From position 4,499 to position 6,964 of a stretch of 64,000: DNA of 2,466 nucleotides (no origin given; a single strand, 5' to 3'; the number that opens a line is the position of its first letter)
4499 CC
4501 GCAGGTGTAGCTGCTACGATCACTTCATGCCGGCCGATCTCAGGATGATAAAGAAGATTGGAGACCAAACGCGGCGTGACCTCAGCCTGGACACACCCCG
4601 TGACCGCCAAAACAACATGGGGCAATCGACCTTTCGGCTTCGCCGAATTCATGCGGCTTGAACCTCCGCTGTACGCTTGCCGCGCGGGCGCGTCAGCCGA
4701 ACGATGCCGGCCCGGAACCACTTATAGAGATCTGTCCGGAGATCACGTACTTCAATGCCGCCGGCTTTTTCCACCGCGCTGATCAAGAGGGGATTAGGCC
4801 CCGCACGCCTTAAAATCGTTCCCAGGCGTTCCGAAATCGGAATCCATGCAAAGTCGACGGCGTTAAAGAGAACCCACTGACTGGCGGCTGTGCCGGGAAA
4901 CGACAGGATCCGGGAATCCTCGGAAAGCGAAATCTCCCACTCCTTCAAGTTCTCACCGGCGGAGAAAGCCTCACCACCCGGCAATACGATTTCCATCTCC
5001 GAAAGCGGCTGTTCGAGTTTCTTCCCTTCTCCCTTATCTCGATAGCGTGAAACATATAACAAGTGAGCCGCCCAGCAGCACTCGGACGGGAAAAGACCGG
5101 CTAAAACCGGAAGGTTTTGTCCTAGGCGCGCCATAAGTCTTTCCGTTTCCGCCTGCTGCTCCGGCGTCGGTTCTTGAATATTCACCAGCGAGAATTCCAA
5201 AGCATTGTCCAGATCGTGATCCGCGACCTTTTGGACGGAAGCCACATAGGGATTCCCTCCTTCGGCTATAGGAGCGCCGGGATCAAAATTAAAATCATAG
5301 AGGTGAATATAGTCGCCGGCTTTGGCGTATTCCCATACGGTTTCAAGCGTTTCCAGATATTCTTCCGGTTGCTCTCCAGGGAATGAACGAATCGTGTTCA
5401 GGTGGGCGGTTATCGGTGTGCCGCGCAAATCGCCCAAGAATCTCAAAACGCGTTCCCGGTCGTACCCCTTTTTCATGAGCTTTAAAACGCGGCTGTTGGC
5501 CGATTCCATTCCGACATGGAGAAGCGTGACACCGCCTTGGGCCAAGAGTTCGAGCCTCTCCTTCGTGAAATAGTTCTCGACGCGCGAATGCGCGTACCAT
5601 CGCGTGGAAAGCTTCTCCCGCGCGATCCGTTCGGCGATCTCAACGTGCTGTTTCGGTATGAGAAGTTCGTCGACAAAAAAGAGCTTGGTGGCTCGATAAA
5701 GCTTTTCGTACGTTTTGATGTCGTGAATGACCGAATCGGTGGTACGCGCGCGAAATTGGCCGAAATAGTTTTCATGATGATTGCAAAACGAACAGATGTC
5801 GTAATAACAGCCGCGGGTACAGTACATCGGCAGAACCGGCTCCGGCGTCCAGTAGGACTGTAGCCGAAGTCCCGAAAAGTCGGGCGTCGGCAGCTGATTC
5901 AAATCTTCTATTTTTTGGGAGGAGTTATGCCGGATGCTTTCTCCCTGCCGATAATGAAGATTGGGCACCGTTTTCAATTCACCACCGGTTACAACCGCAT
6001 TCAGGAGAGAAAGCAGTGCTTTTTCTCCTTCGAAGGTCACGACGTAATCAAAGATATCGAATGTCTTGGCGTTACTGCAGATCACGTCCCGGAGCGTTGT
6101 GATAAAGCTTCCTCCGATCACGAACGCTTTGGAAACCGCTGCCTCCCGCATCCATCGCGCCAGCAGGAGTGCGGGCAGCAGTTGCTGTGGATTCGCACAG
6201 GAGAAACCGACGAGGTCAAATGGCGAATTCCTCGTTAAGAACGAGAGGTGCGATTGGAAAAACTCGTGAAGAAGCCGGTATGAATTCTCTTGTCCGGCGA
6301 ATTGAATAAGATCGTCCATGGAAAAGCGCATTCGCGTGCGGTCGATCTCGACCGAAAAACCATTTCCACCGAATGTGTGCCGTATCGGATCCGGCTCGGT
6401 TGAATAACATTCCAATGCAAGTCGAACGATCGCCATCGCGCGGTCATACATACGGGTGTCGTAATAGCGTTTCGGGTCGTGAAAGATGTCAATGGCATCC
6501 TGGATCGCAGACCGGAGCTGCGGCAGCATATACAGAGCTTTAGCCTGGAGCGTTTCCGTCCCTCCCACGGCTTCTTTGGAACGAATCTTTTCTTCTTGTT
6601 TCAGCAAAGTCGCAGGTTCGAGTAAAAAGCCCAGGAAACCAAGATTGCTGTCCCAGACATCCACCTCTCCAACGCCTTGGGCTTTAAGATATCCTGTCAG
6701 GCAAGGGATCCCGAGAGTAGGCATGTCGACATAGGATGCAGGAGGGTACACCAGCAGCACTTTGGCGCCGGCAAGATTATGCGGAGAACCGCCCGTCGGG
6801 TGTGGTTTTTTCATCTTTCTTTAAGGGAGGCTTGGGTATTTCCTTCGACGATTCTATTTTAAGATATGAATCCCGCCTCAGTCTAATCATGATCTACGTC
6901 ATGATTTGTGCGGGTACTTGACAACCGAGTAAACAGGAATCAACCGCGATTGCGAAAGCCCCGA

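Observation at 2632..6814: Translationally coupled B12-rSAM -> HFCD -> RRE-rSAM/SPASM operon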

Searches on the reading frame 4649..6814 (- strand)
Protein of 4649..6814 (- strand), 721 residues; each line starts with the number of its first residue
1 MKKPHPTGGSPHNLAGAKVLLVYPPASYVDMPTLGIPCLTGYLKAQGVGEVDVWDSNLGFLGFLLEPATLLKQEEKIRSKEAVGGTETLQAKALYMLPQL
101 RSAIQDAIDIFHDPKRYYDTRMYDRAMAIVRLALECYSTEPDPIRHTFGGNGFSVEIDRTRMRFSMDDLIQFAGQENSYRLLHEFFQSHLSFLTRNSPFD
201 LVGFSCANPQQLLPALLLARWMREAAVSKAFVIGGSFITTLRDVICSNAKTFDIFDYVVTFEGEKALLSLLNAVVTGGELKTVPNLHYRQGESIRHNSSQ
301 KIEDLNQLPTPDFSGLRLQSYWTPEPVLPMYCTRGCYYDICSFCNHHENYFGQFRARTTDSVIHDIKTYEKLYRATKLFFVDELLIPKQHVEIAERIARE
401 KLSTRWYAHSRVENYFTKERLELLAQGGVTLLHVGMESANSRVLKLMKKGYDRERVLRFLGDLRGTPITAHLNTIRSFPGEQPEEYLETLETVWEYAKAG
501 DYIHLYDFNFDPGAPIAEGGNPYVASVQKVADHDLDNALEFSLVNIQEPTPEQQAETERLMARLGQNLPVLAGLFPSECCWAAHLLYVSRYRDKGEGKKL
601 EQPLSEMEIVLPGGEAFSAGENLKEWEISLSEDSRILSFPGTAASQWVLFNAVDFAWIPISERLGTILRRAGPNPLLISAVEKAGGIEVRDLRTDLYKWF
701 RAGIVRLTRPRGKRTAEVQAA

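Call 4: search_protein_families(library=pfam, proteins=[window:4649-6814:-], max_evalue=0.01)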
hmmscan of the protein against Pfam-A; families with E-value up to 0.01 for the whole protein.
window:4649-6814:- (721 aa): 2 families
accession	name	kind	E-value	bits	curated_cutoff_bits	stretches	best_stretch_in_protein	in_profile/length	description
PF04055.27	Radical_SAM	-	1.1e-16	61.9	29.5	1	331-492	2-165/166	Radical SAM superfamily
PF02310.24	B12-binding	-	0.00053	20.2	32.1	0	197-270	50-120/121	B12 binding domain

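Call 5: search_protein_families(library=ncbifam, proteins=[window:4649-6814:-], max_evalue=0.01)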
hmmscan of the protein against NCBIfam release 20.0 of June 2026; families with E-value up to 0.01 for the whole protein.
window:4649-6814:- (721 aa): 24 families
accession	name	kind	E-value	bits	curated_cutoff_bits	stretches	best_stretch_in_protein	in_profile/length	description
TIGR03975.1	rSAM_ocin_1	subfamily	6.3e-42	143.9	281.85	1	180-491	111-425/606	RiPP maturation radical SAM C-methyltransferase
TIGR04479.1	bcpD_PhpK_rSAM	subfamily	1.2e-32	112.9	600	1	181-516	93-427/504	PhpK family radical SAM P-methyltransferase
TIGR04013.1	B12_SAM_MJ_1487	hypoth_equivalog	2.4e-22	79.3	251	2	163-372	10-195/382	TIGR04013 family B12-binding domain/radical SAM domain-containing protein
TIGR04072.2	rSAM_ladder_B12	equivalog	5.5e-22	78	360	1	227-493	97-346/443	lipid biosynthesis B12-binding/radical SAM protein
TIGR03471.1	HpnJ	equivalog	7.1e-22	77.9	577.6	1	254-491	120-360/472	hopanoid biosynthesis associated radical SAM protein HpnJ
NF050148.1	rSAM_ApyD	equivalog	4.7e-21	74.8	750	1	194-496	71-366/645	RiPP biosynthesis radical SAM protein ApyD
TIGR02026.1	BchE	equivalog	9.1e-20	71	481.35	1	218-497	82-366/497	magnesium-protoporphyrin IX monomethyl ester anaerobic oxidative cyclase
NF038361.1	rSAM_Sden_1168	equivalog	3.2e-17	62.3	575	1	195-487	137-442/560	Sden_1168 family B12-binding radical SAM P-methyltransferase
TIGR04367.1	HpnR_B12_rSAM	equivalog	1.2e-16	60.4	650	1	200-475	62-332/490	hopanoid C-3 methylase HpnR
TIGR04014.1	B12_SAM_MJ_0865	equivalog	5.1e-14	51.9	360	1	238-495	77-335/434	methyl-coenzyme M reductase glutamine C-methyltransferase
TIGR04385.1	B12_rSAM_cofa1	equivalog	1.3e-12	47.7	450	1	213-484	84-352/438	B12 lower ligand biosynthesis radical SAM protein BzaD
TIGR04295.1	B12_rSAM_oligo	hypoth_equivalog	1.2e-09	37.3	400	1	231-446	105-311/422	TIGR04295 family B12-binding domain-containing radical SAM protein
NF040546.1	rSAM_CUAEP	equivalog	4.2e-08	32.3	500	1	254-494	98-339/468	CUAEP/CCAEP-tail radical SAM (seleno)protein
TIGR00089.1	TIGR00089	subfamily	2.7e-07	29.8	251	1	429-517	249-337/429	MiaB/RimO family radical SAM methylthiotransferase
TIGR01574.1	miaB-methiolase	equivalog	3.4e-07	29.6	355.3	1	418-517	243-344/437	tRNA (N6-isopentenyl adenosine(37)-C2)-methylthiotransferase MiaB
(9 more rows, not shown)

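Call 20: find_homologous_proteins(query=window:4649-6814:-, max_evalue=1e-10)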
Query window:4649-6814:- (721 aa): 23 proteins with E <= 1e-10 among 8000 candidates.
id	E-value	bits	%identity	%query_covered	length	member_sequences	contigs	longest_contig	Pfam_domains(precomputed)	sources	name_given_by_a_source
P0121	0.0e+0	1673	100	100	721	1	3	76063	PF04055.28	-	-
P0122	4.7e-229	780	51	97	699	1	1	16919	PF04055.28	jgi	jgi:anaerobic magnesium-protoporphyrin IX monomethyl ester cyclase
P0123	1.0e-228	779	49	95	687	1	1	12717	PF04055.28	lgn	-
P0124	2.8e-221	755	48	94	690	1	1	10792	PF04055.28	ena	-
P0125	1.0e-216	739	48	97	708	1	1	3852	PF04055.28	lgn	-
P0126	2.6e-201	689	45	98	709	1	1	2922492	PF04055.28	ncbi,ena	-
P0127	1.3e-136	475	40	82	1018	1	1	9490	PF04055.28,PF13353.12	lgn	-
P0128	3.6e-136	473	40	80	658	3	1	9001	PF04055.28,PF02310.25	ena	-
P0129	4.1e-131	457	37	93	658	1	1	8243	PF04055.28,PF02310.25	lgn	-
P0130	4.8e-131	456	38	82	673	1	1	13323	PF04055.28,PF02310.25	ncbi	-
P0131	5.2e-49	185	30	65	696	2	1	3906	PF04055.28,PF02310.25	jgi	-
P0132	1.0e-48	184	30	66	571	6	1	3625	PF04055.28,PF02310.25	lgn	-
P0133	4.6e-30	122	27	68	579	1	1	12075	PF04055.28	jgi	jgi:hypothetical protein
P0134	4.5e-28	116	27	51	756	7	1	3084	PF04055.28,PF02310.25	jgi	jgi:radical SAM superfamily enzyme YgiQ (UPF0313 family)/pimeloyl-ACP methyl ester carboxylesterase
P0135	5.3e-27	112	25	66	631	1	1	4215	PF04055.28,PF02310.25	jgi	jgi:radical SAM superfamily enzyme YgiQ (UPF0313 family)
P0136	6.2e-27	112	29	46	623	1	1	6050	PF04055.28,PF02310.25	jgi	jgi:tRNA A37 methylthiotransferase MiaB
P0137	6.5e-27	112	25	66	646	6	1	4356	PF04055.28,PF02310.25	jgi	-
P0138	9.6e-25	105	27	58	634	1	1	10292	PF04055.28,PF02310.25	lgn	-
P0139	2.3e-21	94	28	45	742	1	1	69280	PF04055.28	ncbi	-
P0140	8.6e-19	85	28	40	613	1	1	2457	PF04055.28,PF02310.25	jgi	jgi:ribosomal peptide maturation radical SAM protein 1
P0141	4.9e-16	76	25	44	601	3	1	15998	PF04055.28,PF02310.25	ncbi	-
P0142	1.9e-11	61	26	41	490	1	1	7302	PF04055.28,PF02310.25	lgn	-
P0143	9.1e-11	59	28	40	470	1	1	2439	PF04055.28,PF02310.25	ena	-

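Call 21: find_encoding_contigs(protein=P0123, flank=10000, max_places=2)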
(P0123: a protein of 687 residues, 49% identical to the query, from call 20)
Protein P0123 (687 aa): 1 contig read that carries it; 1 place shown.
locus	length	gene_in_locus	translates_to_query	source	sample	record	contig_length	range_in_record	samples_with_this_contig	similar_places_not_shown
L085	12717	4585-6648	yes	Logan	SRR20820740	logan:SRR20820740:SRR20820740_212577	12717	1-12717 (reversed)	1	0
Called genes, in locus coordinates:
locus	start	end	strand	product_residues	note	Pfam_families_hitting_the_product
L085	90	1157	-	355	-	PF13784:Fic_N, PF02661:Fic, PF21248:SoFic-like_C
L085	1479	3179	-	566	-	PF07885:Ion_trans_2, PF02254:TrkA_N, PF02080:TrkA_C, PF02254:TrkA_N, PF02080:TrkA_C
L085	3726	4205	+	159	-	PF07883:Cupin_2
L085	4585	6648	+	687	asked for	PF04055:Radical_SAM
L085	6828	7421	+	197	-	PF14597:Lactamase_B_5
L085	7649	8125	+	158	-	PF02082:Rrf2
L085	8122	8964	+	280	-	PF13442:Cytochrome_CBB3 (faint), PF00034:Cytochrom_C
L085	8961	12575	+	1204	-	PF00384:Molybdopterin, PF28599:NarG_dom_V, PF01568:Molydop_binding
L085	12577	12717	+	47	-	?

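Call 22: find_encoding_contigs(protein=P0124, flank=10000, max_places=2)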
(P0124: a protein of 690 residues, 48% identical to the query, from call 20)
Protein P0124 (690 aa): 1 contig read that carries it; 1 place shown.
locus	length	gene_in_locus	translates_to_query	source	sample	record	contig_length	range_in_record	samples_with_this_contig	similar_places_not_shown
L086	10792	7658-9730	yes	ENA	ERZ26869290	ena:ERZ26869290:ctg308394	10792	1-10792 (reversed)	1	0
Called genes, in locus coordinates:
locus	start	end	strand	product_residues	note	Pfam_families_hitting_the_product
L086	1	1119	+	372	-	?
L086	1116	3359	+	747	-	-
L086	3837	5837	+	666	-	-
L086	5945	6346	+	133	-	-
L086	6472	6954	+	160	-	PF00571:CBS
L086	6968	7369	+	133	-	-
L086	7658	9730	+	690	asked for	PF04055:Radical_SAM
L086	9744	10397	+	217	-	PF02441:Flavoprotein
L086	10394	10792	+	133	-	?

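Call 23: find_encoding_contigs(protein=P0130, flank=10000, max_places=2)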
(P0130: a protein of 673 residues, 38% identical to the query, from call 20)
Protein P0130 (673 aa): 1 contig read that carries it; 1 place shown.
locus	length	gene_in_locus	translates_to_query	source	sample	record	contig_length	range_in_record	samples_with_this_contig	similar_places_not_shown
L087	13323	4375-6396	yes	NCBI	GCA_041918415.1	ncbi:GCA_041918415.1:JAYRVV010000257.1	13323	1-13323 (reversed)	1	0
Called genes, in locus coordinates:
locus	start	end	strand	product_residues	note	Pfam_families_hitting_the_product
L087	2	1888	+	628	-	?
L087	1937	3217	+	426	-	PF02403:Seryl_tRNA_N, PF00587:tRNA-synt_2b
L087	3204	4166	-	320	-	PF17773:UPF0176_N, PF00581:Rhodanese, PF12368:Rhodanese_C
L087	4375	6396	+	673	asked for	PF02310:B12-binding (faint), PF04055:Radical_SAM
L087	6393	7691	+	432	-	PF13353:Fer4_12, PF04055:Radical_SAM, PF13186:SPASM (weak)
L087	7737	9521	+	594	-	PF13424:TPR_12 (faint), PF00515:TPR_1 (faint), PF07719:TPR_2 (faint), PF13181:TPR_8 (faint), PF13432:TPR_16 (faint)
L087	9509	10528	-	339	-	PF12768:Rax2 (faint), PF17164:DUF5122 (faint)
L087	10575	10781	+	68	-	-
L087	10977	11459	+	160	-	-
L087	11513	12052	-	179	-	PF02698:DUF218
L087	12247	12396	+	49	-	-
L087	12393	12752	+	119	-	-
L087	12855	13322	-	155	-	?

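Call 34: find_encoding_contigs(protein=P0127, flank=10000, max_places=2)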
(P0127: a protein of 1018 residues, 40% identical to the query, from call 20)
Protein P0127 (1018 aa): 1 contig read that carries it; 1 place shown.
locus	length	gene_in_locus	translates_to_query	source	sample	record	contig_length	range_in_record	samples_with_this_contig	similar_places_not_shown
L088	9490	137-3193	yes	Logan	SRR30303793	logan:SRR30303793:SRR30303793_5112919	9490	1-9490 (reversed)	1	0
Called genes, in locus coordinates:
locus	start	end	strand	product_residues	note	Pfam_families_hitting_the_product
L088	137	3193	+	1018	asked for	PF04055:Radical_SAM, PF13353:Fer4_12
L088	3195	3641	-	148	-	-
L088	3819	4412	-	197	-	PF01725:Ham1p_like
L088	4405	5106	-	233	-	PF01138:RNase_PH, PF03725:RNase_PH_C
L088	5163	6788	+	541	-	PF00795:CN_hydrolase, PF02540:NAD_synthase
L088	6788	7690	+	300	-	PF01513:NAD_kinase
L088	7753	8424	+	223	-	PF11967:RecO_N, PF02565:RecO_C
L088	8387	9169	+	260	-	PF01503:PRA-PH (faint), PF03819:MazG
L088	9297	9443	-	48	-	-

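Call 35: find_encoding_contigs(protein=P0128, flank=10000, max_places=2)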
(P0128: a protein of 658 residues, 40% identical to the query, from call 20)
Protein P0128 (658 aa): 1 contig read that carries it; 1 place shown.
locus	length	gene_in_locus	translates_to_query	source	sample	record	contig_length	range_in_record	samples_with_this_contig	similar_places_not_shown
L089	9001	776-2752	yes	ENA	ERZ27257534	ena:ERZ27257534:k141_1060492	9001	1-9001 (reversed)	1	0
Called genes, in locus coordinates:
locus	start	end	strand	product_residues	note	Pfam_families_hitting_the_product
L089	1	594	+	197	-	?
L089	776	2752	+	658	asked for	PF02310:B12-binding (faint), PF04055:Radical_SAM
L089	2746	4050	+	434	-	PF04055:Radical_SAM, PF13353:Fer4_12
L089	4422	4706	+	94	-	-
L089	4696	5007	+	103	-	PF12844:HTH_19 (faint), PF13560:HTH_31, PF01381:HTH_3 (weak)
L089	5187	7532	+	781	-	-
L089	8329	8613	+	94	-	PF21716:dnstrm_HI1420 (weak)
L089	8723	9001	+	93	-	?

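Call 42: search_solved_structures(query=A3, max_evalue=0.01, show_alignments=1)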
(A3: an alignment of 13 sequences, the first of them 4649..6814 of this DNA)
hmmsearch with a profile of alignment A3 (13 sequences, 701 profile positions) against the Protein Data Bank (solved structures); distinct sequences matched with E-value up to 0.01: 11.
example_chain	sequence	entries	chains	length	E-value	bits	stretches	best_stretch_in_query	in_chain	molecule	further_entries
9ccb_A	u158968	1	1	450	9.8e-17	63.7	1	239-477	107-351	Radical SAM core domain-containing protein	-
9n1b_A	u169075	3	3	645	2.7e-16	62.2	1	209-523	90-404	Radical SAM protein | Radical SAM enzyme CysS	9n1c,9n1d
5ul2_A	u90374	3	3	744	3.5e-16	61.9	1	174-459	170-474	OxsB protein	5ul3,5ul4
7kdx_A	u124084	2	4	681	7.5e-10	40.9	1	181-387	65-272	Methyltransferase TokK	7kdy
6fd2_B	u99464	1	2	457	1.6e-07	33.3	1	316-479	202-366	Putative apramycin biosynthetic oxidoreductase 4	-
6wte_A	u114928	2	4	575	1.7e-05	26.5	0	315-470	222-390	B12-binding domain-containing protein | Tryptophan-C2-methyltransferase containing B12-binding domain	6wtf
2qgq_A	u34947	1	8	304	9.6e-05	24.1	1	324-479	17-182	Protein TM_1862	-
4jc0_A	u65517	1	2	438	0.00024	22.8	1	325-479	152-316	Ribosomal protein S12 methylthiotransferase RimO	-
6iad_A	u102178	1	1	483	0.00064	21.3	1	400-500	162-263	Histone acetyltransferase, ELP3 family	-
6iaz_A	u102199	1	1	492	0.00066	21.3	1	400-500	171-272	Histone acetyltransferase, ELP3 family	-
6ia8_A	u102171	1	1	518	0.00071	21.2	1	400-500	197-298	Histone acetyltransferase, ELP3 family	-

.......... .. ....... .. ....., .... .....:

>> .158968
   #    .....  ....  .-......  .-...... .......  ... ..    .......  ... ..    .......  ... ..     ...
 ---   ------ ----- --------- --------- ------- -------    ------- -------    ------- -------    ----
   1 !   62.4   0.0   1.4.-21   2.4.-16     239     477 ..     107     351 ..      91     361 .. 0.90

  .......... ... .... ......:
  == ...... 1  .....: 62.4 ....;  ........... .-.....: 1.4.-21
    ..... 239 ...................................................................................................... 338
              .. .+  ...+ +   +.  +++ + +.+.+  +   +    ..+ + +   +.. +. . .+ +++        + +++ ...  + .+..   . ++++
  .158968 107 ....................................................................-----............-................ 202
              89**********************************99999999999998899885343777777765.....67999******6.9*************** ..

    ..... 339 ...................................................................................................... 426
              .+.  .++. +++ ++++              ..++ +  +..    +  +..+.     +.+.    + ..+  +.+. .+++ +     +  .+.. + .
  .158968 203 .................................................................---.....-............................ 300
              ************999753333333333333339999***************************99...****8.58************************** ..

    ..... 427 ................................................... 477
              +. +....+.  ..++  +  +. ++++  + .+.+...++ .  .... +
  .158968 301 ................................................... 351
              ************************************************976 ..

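Call 44: find_related_loci(query=A4, collection=metagenome_contigs, flank=10000)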
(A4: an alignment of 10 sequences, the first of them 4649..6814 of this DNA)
Query A4 (721 aa) in metagenome_contigs; peptide patterns used: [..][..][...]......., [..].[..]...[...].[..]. (x = any residue, [..] = any of these).
172 stretches matched a pattern; 96 encode a relative of the query (tblastn E <= 1e-3); the best 80 are kept; 80 distinct loci.
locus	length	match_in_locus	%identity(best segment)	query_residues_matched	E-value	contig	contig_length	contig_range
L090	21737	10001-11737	30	18-595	2e-70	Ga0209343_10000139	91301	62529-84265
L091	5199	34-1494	32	13-494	6e-69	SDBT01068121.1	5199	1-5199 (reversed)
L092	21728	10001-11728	31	18-589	2e-68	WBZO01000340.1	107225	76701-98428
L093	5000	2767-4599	31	18-631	1e-68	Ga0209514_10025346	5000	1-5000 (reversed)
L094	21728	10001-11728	31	18-589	2e-68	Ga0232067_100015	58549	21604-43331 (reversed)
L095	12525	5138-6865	32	18-592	2e-68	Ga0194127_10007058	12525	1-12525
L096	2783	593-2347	31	12-592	2e-69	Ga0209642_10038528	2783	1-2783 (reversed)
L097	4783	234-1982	32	18-600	4e-68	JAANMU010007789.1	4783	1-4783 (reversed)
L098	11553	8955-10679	31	21-593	1e-67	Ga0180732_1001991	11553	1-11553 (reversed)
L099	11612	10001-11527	32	18-526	2e-67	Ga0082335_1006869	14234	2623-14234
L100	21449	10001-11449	34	18-493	1e-66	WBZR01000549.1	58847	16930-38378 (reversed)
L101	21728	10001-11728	32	18-592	9e-68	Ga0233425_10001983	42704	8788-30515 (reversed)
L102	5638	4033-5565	33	18-523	2e-65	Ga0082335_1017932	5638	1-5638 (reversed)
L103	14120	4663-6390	31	18-592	3e-65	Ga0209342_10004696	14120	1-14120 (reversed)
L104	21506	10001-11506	30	18-516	1e-64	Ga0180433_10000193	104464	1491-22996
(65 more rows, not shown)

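Call 70: predict_structure(alignment_id=A4)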
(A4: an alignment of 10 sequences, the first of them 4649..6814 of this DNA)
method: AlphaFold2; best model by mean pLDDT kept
length: 721 residues; sequences in the alignment: 10
mean_pLDDT: 85.2   pTM: 0.87
mean pLDDT of the five models: 85.2, 84.7, 84.7, 84.5, 84.0
residues with pLDDT >= 90: 382; 70-90: 253; 50-70: 46; < 50: 40
segments of 3 or more residues with pLDDT < 50: 1-11, 336-352, 511-513, 713-721
pLDDT, mean of each block of 10 residues (from residue 1): 33 79 87 89 92 93 96 96 89 95 96 94 93 95 89 86 90 87 90 84 88 92 92 76 86 93 89 92 93 90 88 92 92 53 40 74 96 94 73 96 92 91 96 91 86 95 95 85 94 94 78 52 72 68 83 89 75 81 93 94 83 77 90 90 83 89 90 88 85 84 86 44 37
secondary structure, 60 per line:
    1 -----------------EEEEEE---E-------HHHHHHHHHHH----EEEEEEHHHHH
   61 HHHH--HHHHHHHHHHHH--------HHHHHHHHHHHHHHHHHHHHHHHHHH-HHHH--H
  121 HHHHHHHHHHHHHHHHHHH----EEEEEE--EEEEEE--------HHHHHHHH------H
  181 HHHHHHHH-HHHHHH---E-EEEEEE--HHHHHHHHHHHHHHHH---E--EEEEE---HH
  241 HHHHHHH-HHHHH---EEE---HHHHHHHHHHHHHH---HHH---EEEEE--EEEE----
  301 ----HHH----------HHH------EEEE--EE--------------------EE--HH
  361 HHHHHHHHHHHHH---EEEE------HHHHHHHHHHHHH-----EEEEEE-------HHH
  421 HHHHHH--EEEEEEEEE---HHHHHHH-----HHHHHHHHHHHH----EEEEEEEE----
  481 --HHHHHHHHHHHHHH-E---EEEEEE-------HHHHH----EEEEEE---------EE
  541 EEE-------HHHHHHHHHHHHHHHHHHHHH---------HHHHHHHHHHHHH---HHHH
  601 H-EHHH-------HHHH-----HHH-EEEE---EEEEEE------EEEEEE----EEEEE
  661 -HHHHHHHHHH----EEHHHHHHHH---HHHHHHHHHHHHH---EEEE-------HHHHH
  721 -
elements in order (helices of 4 or more, strands of 3 or more residues): E18-23 H35-45 E50-55 H56-64 H67-78 H87-112 H114-117 H120-139 E144-149 E152-157 H166-173 H180-188 H190-195 E201-206 H209-224 E231-235 H239-247 H249-253 E257-259 H263-276 E286-290 E293-296 E327-330 H359-373 E377-380 H387-399 E405-410 H418-426 E429-437 H441-447 H453-464 E469-476 H483-496 E502-507 H515-519 E524-529 E539-543 H551-571 H581-593 H597-601 H614-617 E627-630 E634-639 E646-651 E656-660 H662-671 H678-685 H689-701 E705-708 H716-720
